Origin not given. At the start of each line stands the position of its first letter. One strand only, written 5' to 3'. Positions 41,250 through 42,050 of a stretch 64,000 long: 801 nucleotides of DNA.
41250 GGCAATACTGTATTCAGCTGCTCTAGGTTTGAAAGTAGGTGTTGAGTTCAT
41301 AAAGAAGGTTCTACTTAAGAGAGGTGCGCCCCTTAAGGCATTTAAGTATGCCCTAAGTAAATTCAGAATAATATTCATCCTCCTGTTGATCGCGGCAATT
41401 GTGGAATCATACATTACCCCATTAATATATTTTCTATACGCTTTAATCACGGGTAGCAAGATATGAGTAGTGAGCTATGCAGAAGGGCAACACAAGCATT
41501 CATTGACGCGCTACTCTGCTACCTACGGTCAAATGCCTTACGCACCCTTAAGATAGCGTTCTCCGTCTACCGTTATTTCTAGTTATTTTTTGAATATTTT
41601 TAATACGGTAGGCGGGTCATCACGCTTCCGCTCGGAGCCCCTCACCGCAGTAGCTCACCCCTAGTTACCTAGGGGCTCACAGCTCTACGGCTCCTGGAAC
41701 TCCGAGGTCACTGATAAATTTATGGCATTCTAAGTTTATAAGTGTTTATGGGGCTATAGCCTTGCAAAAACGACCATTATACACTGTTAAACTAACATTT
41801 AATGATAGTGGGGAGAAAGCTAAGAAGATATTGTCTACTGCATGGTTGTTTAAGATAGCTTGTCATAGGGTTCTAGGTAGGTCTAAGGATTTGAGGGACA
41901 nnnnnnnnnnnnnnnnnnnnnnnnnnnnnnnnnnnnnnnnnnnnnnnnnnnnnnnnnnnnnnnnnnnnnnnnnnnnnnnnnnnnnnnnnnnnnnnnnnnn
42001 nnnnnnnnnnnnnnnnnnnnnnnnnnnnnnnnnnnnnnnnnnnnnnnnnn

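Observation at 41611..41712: GC-rich, palindrome-dense ~100-nt block between two TATA-like boxes, 5' of the TnpB-like ORF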

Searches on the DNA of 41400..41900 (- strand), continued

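Call 53: search_with_rna_model(model_id=R1, sources=[L001, L002, L003, L004, L005, L006, L007, L008, L009, L010, L011, L012, L013, L014, L015, L016, L017, L018, L019, L020, L021, L022, L023, L024, L025, L026, L027, L028, L029, L030, L031, L032, L033, L034, L035, L036, L037, L038, L039, L040, L041, L042, L043, L044, L045, L046, L047, L048, L049, L050, L051, L052, L053, L054, L055, L056, L057, L058, L059, L060, L061, L062, L063, L064, L065, L066, L067, L068, L069, L070, L071, L072, L073], max_evalue=0.01)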
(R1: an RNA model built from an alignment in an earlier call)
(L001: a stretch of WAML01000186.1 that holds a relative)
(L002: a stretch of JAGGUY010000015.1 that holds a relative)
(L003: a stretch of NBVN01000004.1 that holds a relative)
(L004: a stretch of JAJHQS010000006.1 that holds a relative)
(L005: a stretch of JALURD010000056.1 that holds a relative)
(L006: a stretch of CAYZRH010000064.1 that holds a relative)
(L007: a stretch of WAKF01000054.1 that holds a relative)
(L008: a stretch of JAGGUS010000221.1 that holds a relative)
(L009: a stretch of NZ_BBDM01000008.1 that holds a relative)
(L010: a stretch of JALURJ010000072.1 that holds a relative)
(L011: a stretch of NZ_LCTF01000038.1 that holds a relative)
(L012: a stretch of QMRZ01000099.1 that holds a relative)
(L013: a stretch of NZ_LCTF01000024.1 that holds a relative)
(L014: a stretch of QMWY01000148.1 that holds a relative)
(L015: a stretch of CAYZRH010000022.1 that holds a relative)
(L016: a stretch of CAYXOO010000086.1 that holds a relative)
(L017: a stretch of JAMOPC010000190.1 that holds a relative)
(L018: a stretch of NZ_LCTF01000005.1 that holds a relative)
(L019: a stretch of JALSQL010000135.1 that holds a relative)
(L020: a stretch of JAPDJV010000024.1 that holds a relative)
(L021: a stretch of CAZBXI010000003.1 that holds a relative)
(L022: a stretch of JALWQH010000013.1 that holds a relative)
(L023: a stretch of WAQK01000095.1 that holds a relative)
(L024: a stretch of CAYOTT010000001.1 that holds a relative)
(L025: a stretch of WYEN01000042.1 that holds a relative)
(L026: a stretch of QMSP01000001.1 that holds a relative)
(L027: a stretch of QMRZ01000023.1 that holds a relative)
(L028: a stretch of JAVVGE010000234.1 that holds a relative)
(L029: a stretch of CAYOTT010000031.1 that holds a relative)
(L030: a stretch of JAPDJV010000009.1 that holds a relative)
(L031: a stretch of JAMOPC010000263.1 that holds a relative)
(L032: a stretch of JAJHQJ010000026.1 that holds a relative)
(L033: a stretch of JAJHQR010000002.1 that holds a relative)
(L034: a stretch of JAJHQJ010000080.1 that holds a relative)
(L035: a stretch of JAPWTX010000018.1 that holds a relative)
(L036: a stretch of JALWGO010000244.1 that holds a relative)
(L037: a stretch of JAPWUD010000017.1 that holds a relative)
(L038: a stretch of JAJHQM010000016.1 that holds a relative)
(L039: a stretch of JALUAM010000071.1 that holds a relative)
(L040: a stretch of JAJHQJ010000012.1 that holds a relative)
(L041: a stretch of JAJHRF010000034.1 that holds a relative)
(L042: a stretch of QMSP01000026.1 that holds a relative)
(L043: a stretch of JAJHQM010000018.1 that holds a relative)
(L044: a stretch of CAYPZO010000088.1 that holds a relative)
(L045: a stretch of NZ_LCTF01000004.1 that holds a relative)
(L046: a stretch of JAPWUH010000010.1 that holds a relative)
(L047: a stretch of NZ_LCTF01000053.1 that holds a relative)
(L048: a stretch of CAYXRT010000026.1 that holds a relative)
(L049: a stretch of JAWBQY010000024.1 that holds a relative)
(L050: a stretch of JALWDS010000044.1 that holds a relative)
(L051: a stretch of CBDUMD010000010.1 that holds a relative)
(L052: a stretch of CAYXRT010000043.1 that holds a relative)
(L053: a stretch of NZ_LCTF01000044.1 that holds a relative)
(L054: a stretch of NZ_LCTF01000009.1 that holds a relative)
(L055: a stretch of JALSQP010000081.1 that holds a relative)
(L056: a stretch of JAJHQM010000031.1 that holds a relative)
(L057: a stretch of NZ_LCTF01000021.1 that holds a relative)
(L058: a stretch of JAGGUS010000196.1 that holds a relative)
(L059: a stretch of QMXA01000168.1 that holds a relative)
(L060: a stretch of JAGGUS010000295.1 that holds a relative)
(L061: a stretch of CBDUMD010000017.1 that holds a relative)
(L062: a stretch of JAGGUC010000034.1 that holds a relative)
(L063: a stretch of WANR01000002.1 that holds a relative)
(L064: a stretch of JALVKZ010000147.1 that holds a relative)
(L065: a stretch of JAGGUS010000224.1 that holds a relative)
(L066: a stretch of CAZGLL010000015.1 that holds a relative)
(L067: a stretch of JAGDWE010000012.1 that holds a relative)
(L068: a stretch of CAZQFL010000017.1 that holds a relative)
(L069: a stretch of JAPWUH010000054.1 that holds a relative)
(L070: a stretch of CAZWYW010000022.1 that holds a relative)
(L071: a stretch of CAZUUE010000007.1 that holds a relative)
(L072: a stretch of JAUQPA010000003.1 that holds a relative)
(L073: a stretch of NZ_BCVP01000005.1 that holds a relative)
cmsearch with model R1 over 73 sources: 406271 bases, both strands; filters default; matches with E-value up to 0.01: 63.
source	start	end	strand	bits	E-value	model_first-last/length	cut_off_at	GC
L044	2794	2941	-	130.7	6.5e-33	1-152/152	no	0.5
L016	2794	2941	-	130.1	9.8e-33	1-152/152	no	0.55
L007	2795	2942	-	130.1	1e-32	1-152/152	no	0.64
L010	289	446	-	126.5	9e-32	1-152/152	no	0.69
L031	2797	2942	-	125.9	1.4e-31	1-152/152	no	0.51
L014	313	461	-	123.9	4.8e-31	1-152/152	no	0.61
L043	2800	2945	-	123.6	5.7e-31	1-152/152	no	0.58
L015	2795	2941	-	121.4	2.3e-30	1-152/152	no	0.54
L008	2487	2662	-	121.1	2.7e-30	1-152/152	no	0.51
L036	2794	2939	-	120.5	3.9e-30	1-152/152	no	0.57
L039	72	217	-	117.4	2.7e-29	1-152/152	no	0.67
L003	2766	2942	-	116.4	4.9e-29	1-152/152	no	0.55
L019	2784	2931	-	113.7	2.6e-28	1-152/152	no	0.66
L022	2781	2927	-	113.3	3.5e-28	1-152/152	no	0.52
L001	2782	2957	-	113.2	3.6e-28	1-152/152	no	0.51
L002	2794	2968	-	112.7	5.1e-28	1-152/152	no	0.53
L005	2807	2957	-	112.6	5.5e-28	1-152/152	no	0.66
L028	476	659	-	111.5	1e-27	1-152/152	no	0.55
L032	2783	2929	-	111.2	1.3e-27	1-152/152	no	0.63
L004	2780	2957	-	109.3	4.1e-27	1-152/152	no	0.54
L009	2815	2943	-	107.2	1.5e-26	1-152/152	no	0.6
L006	2781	2956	-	106.6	2.3e-26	1-152/152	no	0.44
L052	1881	2044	-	102.9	2.2e-25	1-152/152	no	0.56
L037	2808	2960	-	102.6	2.7e-25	1-152/152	no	0.58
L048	2756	2917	-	102.2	3.6e-25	1-152/152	no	0.54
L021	338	491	-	100.1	1.3e-24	1-152/152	no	0.53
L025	2762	2945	-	99.5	1.9e-24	1-152/152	no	0.51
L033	2792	2943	-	99.4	2e-24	1-152/152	no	0.59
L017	609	760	-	99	2.6e-24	1-152/152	no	0.48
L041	2602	2786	-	98.4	3.8e-24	1-152/152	no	0.51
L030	2792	2943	-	98.3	4.1e-24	1-152/152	no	0.47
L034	1444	1590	-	98.2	4.1e-24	1-152/152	no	0.63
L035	2759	2942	-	97.6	6.1e-24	1-152/152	no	0.53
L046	2764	2943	-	96.1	1.6e-23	1-152/152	no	0.61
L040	2743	2889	-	95.6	2.2e-23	1-152/152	no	0.63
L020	6531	6674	+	94.8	3.5e-23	1-152/152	no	0.5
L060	2796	2943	-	94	5.7e-23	1-152/152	no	0.51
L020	2790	2941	-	92.8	1.2e-22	1-152/152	no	0.46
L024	2795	2943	-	92.1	1.9e-22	1-152/152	no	0.51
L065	1566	1718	-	91.1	3.5e-22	1-152/152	no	0.5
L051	2807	2954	-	90.7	4.5e-22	1-152/152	no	0.51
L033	5650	5812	+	88.6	1.7e-21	1-152/152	no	0.55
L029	2794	2942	-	87.7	3e-21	1-152/152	no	0.52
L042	2788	2938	-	85.1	1.5e-20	1-152/152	no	0.54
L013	2785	2945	-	85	1.6e-20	1-152/152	no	0.66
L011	2784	2944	-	84.5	2.2e-20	1-152/152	no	0.65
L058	2801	2930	-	84.3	2.4e-20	1-152/152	no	0.58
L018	2791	2943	-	82.4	8e-20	1-152/152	no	0.65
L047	1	135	-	79.4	5.2e-19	1-131/152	3'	0.66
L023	2791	2941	-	79.2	5.8e-19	1-152/152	no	0.59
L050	2801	2943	-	77.3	1.9e-18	1-152/152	no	0.52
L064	2775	2919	-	77.2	2e-18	1-152/152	no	0.66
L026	2808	2942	-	68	6.4e-16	1-152/152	no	0.57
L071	2797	2944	-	66.5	1.7e-15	1-152/152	no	0.53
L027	2781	2929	-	61.6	3.4e-14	1-152/152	no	0.67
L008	3574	3728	+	48.4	1.3e-10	1-152/152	no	0.5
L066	2449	2567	-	46.6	4.1e-10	1-152/152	no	0.53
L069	2832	3001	-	45.5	8.1e-10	1-152/152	no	0.58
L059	933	1082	-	41.2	1.1e-08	1-152/152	no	0.46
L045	2829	2949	-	38.3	6.9e-08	1-152/152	no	0.64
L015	1072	1185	-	30.3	1.1e-05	1-152/152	no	0.46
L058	5625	5716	-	24.3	0.00043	1-152/152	no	0.45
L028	2480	2583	-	20.5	0.0048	1-152/152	no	0.43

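Call 58: search_with_rna_model(model_id=R1, sources=[L074, L075, L076, L077, L078, L079, L080, L081, L082, L083, L084, L085, L086, L087, L088, L089, L090, L091, L092, L093, L094, L095, L096, L097, L098, L099, L100, L101, L102, L103, L104, L105, L106, L107, L108, L109, L110, L111, L112, L113, L114, L115, L116, L117, L118, L119, L120, L121, L122, L123, L124, L125, L126, L127, L128, L129, L130, L131, L132, L133, L134, L135, L136, L137, L138, L139, L140, L141, L142, L143, L144, L145, L146, L147, L148, L149, L150, L151, L152, L153], max_evalue=0.001, make_alignment=true)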
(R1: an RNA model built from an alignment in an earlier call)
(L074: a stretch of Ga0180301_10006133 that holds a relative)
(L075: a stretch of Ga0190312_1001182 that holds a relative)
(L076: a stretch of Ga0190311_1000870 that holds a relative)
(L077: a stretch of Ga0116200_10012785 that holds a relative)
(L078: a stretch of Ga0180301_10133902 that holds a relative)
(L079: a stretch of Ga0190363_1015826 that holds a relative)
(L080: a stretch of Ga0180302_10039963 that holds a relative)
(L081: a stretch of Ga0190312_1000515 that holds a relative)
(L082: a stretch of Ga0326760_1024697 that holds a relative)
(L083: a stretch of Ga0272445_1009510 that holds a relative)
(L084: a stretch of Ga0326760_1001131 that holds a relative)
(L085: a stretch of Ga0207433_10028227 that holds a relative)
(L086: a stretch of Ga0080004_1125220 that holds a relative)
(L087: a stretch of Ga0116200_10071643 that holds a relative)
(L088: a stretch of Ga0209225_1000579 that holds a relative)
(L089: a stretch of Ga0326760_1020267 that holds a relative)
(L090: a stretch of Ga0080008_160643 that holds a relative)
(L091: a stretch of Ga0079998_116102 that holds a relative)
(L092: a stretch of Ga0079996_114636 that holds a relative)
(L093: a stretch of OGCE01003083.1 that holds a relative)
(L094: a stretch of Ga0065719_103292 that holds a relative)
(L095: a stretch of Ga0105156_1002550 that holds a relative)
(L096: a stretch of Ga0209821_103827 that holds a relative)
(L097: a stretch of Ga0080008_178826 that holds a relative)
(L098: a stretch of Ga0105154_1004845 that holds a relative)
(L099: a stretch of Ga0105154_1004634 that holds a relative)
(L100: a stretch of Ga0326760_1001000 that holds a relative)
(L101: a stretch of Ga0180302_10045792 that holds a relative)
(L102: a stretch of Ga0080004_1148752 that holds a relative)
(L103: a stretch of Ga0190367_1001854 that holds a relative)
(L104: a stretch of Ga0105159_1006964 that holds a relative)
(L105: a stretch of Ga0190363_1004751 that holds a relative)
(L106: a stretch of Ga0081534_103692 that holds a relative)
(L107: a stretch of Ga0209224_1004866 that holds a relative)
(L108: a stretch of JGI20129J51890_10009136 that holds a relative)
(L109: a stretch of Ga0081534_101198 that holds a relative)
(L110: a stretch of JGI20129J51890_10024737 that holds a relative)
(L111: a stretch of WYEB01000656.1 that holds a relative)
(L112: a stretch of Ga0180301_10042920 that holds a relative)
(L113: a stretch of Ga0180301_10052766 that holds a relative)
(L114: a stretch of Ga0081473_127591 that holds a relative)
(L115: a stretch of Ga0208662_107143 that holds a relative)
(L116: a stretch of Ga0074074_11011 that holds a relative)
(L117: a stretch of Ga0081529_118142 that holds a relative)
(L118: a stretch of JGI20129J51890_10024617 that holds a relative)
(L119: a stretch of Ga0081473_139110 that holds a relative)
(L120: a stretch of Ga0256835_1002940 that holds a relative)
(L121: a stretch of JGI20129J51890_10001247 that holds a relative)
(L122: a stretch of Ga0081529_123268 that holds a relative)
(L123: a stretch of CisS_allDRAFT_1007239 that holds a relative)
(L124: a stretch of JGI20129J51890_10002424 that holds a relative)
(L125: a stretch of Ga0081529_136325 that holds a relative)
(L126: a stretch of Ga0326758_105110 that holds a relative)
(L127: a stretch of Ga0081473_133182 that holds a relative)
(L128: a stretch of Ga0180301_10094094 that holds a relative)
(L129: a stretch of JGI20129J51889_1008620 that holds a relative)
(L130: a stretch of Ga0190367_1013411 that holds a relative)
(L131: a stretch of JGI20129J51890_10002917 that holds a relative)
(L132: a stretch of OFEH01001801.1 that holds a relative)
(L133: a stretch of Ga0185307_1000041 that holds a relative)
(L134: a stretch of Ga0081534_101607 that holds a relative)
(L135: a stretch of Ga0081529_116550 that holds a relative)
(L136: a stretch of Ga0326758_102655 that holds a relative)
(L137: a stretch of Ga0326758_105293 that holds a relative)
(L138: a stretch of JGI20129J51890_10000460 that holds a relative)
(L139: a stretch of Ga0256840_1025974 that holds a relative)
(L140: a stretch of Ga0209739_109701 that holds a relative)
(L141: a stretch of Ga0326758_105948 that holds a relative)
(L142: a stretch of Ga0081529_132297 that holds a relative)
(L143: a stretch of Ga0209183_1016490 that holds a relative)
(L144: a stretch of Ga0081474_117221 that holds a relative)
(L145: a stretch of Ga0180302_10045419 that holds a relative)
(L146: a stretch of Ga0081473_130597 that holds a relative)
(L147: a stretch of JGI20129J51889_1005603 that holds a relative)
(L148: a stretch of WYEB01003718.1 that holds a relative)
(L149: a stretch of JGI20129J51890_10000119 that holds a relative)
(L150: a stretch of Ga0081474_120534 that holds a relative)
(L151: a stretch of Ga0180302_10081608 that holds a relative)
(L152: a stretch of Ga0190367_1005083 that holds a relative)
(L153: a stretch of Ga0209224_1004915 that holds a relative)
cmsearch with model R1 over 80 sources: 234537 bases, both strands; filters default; matches with E-value up to 0.001: 75.
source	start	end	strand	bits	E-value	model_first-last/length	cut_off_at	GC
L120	1295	1442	-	128.9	1.2e-32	1-152/152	no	0.63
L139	935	1083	-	122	9e-31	1-152/152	no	0.56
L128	440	585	-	120.4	2.4e-30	1-152/152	no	0.53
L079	1103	1279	-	119.6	4e-30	1-152/152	no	0.53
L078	1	173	-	116.9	2.1e-29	1-152/152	no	0.5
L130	645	791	-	116.1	3.4e-29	1-152/152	no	0.54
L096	261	438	-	115.1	6.7e-29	1-152/152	no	0.56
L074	1280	1456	-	115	6.7e-29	1-152/152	no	0.55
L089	343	520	-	112.5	3.2e-28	1-152/152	no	0.56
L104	993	1141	-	112.3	3.7e-28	1-152/152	no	0.58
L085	1280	1457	-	111.3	7.1e-28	1-152/152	no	0.53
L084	1268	1445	-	110.9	9e-28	1-152/152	no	0.56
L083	879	1056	-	110.8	9.3e-28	1-152/152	no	0.54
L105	1331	1481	-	107.7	6.5e-27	1-152/152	no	0.5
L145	111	257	-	107.2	9e-27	1-152/152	no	0.59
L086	1279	1456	-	107.2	9.1e-27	1-152/152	no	0.57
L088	1279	1456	-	107.2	9.1e-27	1-152/152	no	0.57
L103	866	1043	-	107.2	9.1e-27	1-152/152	no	0.53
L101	444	621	-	107.2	9.1e-27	1-152/152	no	0.52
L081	1281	1456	-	106.6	1.3e-26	1-152/152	no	0.44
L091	1299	1456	-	105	3.5e-26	1-152/152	no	0.59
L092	382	539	-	105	3.5e-26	1-152/152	no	0.59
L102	1280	1457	-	104.4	5.2e-26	1-152/152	no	0.57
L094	1279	1457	-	104.3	5.6e-26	1-152/152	no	0.61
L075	1290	1456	-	102.1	2.2e-25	1-152/152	no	0.52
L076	1290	1456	-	102.1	2.2e-25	1-152/152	no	0.52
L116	1261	1443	-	100.3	6.4e-25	1-152/152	no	0.58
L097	1300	1456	-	98.3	2.2e-24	1-152/152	no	0.63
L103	1069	1202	+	95.3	1.5e-23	1-152/152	no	0.54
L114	1275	1444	-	94.7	2.2e-23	1-152/152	no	0.62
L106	1293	1444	-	94.3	2.9e-23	1-152/152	no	0.64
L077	911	1084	-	92.9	6.9e-23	1-152/152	no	0.49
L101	647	780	+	91.5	1.6e-22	1-152/152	no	0.54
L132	532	700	-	90.4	3.1e-22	1-152/152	no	0.63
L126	99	251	-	89.8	4.7e-22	1-152/152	no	0.64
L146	1294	1445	-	89.2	6.8e-22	1-152/152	no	0.63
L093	108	259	-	87.8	1.6e-21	1-152/152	no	0.56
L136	1106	1258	-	87.4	2.1e-21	1-152/152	no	0.65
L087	541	708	-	87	2.6e-21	1-152/152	no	0.54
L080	644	798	-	86.5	3.6e-21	1-152/152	no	0.54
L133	1261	1444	-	86.3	4.1e-21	1-152/152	no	0.49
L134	1288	1444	-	86.2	4.3e-21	1-152/152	no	0.66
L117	1290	1444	-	85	9e-21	1-152/152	no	0.65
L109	665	825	-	84.9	9.9e-21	1-152/152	no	0.62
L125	1274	1444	-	84.9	9.9e-21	1-152/152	no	0.66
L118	783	935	-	84.9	1e-20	1-152/152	no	0.63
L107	206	358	-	84.7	1.1e-20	1-152/152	no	0.64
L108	1030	1182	-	84.7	1.1e-20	1-152/152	no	0.64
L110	783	935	-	84.7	1.1e-20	1-152/152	no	0.64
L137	200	352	-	83.8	1.9e-20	1-152/152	no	0.64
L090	1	149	-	82.1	5.6e-20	1-123/152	3'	0.58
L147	357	511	-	81.9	6.5e-20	1-152/152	no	0.66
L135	1283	1443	-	81.4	8.5e-20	1-152/152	no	0.65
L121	768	938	-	81.2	9.7e-20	1-152/152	no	0.65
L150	1294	1444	-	81.1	1.1e-19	1-152/152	no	0.69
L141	6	158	-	81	1.1e-19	1-152/152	no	0.66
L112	878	1031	-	80.5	1.5e-19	1-152/152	no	0.53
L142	1294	1444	-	80.1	1.9e-19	1-152/152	no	0.69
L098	1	146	-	79.8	2.3e-19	1-118/152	3'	0.53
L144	1284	1444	-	79.3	3.2e-19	1-152/152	no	0.65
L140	111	273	-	79.1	3.7e-19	1-152/152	no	0.65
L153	168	322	-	78.5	5.2e-19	1-152/152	no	0.66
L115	114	269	-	75.7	3e-18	1-152/152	no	0.64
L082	1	101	-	74.8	5.3e-18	1-76/152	3'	0.65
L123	18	173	-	74.7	5.7e-18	1-152/152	no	0.69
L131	356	526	-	73.5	1.2e-17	1-152/152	no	0.67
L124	261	416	-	72.6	2.1e-17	1-152/152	no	0.69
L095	464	613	-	72.2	2.7e-17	1-152/152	no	0.62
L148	195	357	-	71.6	4e-17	1-152/152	no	0.63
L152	1291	1442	-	69.1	1.9e-16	1-152/152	no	0.53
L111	1274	1444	-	67.8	4.3e-16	1-152/152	no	0.69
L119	1321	1501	-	49.7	3.4e-11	1-152/152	no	0.57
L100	1367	1530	-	35.1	3.1e-07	1-152/152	no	0.52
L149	1325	1504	-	30.5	5.3e-06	1-152/152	no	0.59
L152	1370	1492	+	28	2.6e-05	1-152/152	no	0.46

Alignment A3: 75 matches aligned to the model, 252 columns, each read 5' to 3' on its own strand. Consensus structure (alignment columns), stored with it:
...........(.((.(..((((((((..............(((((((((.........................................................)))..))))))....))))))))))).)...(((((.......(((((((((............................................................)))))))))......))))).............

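Call 77: search_with_rna_model(model_id=R1, sources=[L122, L127, L129, L049, L072, L073, L070, L159], max_evalue=1, filters=off)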
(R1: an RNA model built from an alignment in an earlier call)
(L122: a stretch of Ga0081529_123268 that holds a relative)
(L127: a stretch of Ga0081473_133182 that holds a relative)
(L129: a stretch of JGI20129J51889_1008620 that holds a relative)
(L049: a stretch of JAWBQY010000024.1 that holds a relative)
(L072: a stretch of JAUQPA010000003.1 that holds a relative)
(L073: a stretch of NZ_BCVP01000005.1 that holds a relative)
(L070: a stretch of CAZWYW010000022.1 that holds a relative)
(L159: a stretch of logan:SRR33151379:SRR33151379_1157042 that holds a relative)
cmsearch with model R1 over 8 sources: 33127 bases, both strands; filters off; matches with E-value up to 1: 6.
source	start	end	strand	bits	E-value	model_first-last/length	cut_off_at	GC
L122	1366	1509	-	20.5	0.00037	1-152/152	no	0.59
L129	153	212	-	20.4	0.0004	21-55/152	no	0.7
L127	158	277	-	13.6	0.029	1-152/152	no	0.63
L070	2253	2340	-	9.7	0.31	1-152/152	no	0.52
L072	155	208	+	9.5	0.36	78-133/152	no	0.46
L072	4168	4229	-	9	0.5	74-134/152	no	0.27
